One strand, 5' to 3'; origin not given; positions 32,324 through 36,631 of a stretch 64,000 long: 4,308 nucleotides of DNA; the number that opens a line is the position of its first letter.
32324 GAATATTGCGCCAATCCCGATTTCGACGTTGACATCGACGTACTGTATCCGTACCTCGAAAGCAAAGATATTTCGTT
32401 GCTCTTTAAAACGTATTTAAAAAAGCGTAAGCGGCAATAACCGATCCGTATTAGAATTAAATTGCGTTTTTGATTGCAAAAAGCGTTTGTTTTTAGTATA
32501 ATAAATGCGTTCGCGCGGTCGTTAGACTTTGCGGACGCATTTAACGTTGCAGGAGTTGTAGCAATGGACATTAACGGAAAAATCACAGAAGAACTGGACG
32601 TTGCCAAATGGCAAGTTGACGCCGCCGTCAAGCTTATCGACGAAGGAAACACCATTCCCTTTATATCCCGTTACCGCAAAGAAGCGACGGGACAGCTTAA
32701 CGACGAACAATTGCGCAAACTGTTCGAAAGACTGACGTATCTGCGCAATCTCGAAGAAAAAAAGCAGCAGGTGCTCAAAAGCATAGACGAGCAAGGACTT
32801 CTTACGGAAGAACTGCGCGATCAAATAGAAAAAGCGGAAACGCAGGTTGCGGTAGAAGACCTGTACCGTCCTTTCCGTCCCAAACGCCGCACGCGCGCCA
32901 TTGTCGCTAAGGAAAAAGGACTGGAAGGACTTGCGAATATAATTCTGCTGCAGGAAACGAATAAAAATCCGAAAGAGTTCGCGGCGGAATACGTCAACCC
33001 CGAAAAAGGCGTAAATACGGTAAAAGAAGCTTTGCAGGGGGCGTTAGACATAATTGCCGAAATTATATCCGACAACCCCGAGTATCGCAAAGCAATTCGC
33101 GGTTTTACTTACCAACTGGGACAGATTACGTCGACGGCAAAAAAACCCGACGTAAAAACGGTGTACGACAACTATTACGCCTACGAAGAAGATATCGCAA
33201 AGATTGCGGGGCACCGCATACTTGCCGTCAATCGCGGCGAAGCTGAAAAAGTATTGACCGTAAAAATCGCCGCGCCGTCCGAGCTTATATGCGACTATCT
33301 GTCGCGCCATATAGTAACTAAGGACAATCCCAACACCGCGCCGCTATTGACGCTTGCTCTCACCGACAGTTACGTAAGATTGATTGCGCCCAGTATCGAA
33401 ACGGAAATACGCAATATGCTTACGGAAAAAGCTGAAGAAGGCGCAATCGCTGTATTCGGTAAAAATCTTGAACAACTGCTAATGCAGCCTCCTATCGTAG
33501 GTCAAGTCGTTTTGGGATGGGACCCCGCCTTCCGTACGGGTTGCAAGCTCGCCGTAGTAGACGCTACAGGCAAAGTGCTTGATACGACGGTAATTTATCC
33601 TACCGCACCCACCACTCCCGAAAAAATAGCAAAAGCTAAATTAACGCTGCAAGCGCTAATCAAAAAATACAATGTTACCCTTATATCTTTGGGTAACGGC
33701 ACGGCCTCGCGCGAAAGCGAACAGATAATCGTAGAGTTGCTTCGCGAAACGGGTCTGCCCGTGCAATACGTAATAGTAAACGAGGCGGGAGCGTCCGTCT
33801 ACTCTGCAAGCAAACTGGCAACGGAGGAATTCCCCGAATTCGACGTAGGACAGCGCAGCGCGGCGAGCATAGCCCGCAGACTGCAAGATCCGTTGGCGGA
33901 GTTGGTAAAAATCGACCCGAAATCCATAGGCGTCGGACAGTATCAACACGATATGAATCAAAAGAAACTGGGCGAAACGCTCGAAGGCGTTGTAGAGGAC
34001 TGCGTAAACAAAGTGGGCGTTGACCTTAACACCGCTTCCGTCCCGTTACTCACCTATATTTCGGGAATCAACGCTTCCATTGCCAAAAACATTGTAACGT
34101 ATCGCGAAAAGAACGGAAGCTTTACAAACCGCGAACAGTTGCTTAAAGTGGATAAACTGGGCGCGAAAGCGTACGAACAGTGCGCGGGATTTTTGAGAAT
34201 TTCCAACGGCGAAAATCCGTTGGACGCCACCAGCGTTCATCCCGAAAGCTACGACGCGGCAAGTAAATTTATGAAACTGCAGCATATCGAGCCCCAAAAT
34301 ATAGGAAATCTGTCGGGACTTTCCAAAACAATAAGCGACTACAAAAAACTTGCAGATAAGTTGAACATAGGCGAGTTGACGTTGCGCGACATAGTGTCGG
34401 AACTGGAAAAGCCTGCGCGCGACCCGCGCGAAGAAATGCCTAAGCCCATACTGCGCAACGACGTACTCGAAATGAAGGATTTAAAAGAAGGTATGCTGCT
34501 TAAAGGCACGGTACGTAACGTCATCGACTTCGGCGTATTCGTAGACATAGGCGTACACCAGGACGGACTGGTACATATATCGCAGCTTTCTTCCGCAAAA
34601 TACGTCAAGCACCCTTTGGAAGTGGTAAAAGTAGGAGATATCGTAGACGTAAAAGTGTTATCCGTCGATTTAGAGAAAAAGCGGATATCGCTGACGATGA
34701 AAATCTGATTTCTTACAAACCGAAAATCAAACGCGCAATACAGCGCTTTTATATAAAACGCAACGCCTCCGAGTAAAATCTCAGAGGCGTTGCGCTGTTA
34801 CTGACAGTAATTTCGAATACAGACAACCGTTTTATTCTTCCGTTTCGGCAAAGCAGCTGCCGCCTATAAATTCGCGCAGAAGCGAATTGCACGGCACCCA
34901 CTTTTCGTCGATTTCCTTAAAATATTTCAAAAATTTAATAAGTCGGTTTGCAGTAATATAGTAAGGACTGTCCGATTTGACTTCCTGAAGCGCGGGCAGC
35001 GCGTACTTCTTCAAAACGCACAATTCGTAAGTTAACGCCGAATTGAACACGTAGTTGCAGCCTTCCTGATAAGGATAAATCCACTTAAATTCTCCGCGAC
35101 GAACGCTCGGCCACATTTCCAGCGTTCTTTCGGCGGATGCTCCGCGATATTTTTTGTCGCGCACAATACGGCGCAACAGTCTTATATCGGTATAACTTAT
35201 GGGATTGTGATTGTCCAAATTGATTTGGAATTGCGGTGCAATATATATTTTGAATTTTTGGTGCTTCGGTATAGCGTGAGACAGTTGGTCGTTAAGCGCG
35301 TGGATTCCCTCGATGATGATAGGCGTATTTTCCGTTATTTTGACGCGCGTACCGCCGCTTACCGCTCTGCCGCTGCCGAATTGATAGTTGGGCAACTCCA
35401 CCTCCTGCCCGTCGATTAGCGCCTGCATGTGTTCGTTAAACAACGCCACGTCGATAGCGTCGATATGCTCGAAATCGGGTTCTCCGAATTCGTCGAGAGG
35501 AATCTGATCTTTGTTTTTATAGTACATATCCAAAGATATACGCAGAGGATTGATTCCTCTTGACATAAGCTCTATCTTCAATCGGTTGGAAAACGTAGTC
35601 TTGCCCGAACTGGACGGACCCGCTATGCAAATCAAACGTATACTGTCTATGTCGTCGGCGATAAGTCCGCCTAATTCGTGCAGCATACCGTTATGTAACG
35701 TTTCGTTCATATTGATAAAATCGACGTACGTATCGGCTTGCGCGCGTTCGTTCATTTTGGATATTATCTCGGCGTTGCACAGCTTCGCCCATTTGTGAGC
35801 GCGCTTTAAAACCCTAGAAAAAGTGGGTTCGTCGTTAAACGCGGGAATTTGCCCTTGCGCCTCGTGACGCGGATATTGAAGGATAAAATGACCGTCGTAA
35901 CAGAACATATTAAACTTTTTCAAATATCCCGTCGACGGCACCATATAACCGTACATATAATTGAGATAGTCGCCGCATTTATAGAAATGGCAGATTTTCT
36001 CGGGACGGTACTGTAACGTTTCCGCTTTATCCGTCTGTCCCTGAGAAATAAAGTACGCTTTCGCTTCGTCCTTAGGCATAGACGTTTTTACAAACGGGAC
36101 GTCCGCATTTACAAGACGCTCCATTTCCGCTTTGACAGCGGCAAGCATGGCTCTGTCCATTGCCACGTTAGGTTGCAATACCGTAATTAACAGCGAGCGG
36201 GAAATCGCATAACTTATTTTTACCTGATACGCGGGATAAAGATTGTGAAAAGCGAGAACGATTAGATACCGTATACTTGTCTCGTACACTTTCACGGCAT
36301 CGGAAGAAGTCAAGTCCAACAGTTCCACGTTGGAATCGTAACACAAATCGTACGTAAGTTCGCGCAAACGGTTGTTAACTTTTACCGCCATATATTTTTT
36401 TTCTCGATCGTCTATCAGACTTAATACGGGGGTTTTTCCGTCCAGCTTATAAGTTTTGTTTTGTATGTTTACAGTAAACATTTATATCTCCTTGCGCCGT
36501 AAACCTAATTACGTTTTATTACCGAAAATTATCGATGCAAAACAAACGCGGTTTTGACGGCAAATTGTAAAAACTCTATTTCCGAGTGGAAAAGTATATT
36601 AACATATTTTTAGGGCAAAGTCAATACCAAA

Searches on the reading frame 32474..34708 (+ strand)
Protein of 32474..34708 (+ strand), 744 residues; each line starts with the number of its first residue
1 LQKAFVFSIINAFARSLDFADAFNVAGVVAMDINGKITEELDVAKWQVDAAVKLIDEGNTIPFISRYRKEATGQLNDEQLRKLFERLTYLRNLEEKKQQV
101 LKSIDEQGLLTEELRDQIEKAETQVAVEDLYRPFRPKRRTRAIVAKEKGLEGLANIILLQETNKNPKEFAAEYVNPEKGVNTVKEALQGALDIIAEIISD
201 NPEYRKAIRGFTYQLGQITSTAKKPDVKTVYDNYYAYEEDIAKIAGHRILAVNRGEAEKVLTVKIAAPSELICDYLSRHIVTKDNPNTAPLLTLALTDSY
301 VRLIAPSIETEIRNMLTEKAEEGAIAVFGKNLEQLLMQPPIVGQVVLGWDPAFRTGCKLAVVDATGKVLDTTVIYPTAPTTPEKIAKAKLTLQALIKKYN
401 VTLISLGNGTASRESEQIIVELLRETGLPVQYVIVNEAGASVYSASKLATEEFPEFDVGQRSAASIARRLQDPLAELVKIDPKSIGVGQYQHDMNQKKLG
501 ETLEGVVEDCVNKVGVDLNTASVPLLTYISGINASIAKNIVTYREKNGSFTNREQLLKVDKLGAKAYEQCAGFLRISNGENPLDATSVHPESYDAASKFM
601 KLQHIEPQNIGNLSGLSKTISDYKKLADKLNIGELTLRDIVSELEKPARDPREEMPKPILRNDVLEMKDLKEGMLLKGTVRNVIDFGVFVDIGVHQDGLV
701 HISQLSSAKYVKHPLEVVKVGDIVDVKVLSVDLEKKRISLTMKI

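Call 16: search_protein_families(library=ncbifam, proteins=[window:32474-34708:+], max_evalue=0.00001)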
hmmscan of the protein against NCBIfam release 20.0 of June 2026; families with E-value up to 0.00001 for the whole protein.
window:32474-34708:+ (744 aa): 27 families (the best 25 are shown)
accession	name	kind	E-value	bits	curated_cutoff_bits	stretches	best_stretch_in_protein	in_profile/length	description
NF005208.0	PRK06676.1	equivalog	3e-21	75.9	368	1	667-743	188-262/391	30S ribosomal protein S1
NF004952.0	PRK06299.1-2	equivalog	4.9e-21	74.7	524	1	669-743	300-374/580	30S ribosomal protein S1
NF004954.0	PRK06299.1-4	equivalog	8.2e-20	70.5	727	1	667-743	186-260/560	30S ribosomal protein S1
NF005911.0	PRK07899.1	equivalog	5.5e-19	68.2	691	1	667-743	203-277/486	30S ribosomal protein S1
NF004951.0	PRK06299.1-1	equivalog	6e-19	67.8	918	1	661-743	182-260/556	30S ribosomal protein S1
NF004953.0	PRK06299.1-3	equivalog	1.2e-18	66.8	720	1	672-743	385-456/580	30S ribosomal protein S1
NF000907.0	PRK00087.1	equivalog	5.1e-18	64.6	624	1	666-743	472-547/671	bifunctional 4-hydroxy-3-methylbut-2-enyl diphosphate reductase/30S ribosomal protein S1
TIGR00717.1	rpsA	equivalog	1e-17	63.9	577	1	668-743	268-343/516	30S ribosomal protein S1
NF010379.0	PRK13806.1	equivalog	7.3e-17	61.2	648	1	669-743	289-363/491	30S ribosomal protein S1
NF005973.0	PRK08059.1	equivalog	1.2e-16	60.9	148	1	667-743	2-77/123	S1 domain-containing post-transcriptional regulator GSP13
NF004955.0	PRK06299.1-5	equivalog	1.4e-16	59.9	878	1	667-743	193-267/566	30S ribosomal protein S1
NF040579.1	S1_dom_CvfD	subfamily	1.5e-15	57.5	117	1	671-743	2-73/113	CvfD/Ygs/GSP13 family RNA-binding post-transcriptional regulator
NF004956.0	PRK06299.1-6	equivalog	5.1e-15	55.1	711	1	668-743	281-356/554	30S ribosomal protein S1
NF008805.1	PRK11824.1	equivalog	6.4e-14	51.3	471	1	668-743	608-681/683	polyribonucleotide nucleotidyltransferase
TIGR03591.1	polynuc_phos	equivalog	3.2e-13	49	525.05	1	668-743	614-687/689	polyribonucleotide nucleotidyltransferase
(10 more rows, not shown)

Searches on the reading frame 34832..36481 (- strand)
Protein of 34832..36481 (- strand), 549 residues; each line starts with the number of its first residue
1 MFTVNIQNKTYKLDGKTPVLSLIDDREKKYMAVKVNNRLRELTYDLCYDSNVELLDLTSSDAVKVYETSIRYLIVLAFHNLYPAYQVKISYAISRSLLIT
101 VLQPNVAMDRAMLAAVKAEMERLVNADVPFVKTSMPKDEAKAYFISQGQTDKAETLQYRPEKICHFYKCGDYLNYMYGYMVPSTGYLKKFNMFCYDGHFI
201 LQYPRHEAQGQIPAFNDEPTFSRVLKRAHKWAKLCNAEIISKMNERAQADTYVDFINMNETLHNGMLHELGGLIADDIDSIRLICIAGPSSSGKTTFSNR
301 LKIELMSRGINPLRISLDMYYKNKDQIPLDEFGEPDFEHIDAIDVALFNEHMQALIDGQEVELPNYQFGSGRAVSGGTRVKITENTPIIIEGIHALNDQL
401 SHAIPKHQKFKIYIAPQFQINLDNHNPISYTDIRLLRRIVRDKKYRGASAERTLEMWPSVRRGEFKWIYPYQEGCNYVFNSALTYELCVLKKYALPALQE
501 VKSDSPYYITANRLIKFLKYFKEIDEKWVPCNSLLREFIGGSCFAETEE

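Call 16: search_protein_families(library=ncbifam, proteins=[window:34832-36481:-], max_evalue=0.00001)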
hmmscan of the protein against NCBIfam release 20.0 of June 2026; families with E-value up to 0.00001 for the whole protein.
window:34832-36481:- (549 aa): 4 families
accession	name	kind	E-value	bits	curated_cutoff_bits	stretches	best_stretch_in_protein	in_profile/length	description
NF004018.0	PRK05480.1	equivalog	2.1e-26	92.7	180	1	281-470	6-176/210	uridine kinase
TIGR00235.1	udk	equivalog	8e-24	84.4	220.3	1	282-467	7-173/207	uridine kinase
NF005655.0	PRK07429.1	subfamily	5.6e-11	42.2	236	1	279-421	6-138/326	phosphoribulokinase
NF006746.0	PRK09270.1-5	subfamily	5.6e-06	25.4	250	1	282-399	22-138/210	nucleoside/nucleotide kinase family protein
